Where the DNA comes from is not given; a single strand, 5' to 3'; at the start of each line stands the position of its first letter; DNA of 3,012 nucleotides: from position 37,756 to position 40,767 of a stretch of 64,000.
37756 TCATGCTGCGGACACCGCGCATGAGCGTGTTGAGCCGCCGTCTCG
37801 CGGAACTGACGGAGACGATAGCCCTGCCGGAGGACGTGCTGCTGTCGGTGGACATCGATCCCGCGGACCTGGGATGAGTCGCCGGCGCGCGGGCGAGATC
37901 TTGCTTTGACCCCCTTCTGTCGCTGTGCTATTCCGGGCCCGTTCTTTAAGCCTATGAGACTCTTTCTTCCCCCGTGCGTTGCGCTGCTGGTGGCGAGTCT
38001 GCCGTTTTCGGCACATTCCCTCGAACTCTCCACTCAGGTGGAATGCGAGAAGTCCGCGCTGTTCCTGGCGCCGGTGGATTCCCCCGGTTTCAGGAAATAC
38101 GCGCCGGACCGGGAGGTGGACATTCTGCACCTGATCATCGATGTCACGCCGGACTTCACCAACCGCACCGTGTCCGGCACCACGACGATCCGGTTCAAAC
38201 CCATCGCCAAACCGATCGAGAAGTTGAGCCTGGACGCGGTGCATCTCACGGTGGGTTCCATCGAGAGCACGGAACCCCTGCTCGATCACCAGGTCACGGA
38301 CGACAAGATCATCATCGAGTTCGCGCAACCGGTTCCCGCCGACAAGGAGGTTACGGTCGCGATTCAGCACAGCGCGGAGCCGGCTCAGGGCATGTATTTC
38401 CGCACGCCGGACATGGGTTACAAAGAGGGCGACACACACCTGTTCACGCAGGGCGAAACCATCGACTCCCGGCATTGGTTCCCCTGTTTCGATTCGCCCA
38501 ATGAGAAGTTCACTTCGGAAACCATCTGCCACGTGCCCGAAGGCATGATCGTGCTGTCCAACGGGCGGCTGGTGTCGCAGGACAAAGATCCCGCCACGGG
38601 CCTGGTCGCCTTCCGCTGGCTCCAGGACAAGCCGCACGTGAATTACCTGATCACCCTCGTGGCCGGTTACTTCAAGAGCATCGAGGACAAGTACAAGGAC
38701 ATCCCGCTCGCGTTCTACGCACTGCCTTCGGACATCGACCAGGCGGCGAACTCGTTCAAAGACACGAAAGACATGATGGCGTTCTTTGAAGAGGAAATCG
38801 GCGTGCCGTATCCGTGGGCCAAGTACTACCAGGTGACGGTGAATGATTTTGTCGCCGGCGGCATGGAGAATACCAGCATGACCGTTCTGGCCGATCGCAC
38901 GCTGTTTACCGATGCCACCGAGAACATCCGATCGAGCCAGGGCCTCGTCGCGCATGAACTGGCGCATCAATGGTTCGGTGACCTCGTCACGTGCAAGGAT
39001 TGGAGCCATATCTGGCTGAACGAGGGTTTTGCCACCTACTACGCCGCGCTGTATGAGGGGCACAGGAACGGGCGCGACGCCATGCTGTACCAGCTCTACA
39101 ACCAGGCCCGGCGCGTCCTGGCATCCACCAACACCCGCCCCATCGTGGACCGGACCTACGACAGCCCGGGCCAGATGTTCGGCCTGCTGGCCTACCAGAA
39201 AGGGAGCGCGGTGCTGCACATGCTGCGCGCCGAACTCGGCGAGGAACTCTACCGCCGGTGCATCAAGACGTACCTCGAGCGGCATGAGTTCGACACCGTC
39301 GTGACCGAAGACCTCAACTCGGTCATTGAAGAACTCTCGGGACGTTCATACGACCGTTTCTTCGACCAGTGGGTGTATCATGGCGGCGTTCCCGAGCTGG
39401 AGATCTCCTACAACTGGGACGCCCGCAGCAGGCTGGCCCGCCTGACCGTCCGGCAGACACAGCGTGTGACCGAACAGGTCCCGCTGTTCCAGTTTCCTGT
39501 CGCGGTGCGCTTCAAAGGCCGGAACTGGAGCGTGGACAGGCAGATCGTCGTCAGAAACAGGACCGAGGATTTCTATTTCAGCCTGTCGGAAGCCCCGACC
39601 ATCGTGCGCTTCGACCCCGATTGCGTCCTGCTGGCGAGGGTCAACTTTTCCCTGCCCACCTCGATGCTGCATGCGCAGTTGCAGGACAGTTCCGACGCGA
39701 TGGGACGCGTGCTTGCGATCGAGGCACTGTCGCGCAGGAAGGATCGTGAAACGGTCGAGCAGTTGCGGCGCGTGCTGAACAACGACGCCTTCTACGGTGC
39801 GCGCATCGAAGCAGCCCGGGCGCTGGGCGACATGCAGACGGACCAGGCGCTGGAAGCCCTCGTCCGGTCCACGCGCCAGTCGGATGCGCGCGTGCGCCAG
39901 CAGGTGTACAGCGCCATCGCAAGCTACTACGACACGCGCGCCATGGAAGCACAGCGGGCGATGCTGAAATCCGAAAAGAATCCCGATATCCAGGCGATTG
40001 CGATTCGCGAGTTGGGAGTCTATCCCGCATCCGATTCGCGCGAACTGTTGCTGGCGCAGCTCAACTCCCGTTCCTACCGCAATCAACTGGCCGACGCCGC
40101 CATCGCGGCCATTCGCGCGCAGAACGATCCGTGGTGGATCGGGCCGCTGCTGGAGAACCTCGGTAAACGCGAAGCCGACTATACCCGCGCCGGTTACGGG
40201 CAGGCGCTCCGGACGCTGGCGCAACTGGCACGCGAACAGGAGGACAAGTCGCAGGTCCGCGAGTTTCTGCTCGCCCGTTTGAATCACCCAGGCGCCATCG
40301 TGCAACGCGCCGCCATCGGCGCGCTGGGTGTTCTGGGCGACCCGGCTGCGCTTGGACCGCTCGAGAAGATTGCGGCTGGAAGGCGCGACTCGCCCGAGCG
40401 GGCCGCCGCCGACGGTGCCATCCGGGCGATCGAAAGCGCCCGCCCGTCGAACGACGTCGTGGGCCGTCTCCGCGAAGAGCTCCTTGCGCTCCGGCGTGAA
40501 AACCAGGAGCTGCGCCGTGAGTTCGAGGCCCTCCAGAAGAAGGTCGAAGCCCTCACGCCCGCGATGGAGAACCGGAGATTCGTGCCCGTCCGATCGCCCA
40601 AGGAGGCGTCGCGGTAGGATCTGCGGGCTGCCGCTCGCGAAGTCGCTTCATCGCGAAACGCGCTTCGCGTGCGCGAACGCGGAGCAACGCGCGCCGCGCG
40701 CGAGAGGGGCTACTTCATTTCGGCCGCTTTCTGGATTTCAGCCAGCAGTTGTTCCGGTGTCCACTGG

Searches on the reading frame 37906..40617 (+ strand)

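Call 82: search_protein_families(library=pfam, proteins=[window:37906-40617:+], max_evalue=0.00001)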
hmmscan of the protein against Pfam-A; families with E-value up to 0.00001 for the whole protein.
window:37906-40617:+ (903 aa): 4 families
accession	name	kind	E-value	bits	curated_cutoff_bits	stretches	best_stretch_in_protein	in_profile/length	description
PF01433.26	Peptidase_M1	-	1.3e-53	182.3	27.7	1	284-489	3-218/218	Peptidase family M1 domain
PF13646.12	HEAT_2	-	9.8e-22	77.5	27.7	2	587-671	3-87/88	HEAT repeats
PF17900.6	Peptidase_M1_N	-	1.6e-20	74.4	25.8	1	78-248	7-186/186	Peptidase M1 N-terminal domain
PF03130.22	HEAT_PBS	-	1.7e-07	31.5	20.9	0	633-653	2-22/27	PBS lyase HEAT-like repeat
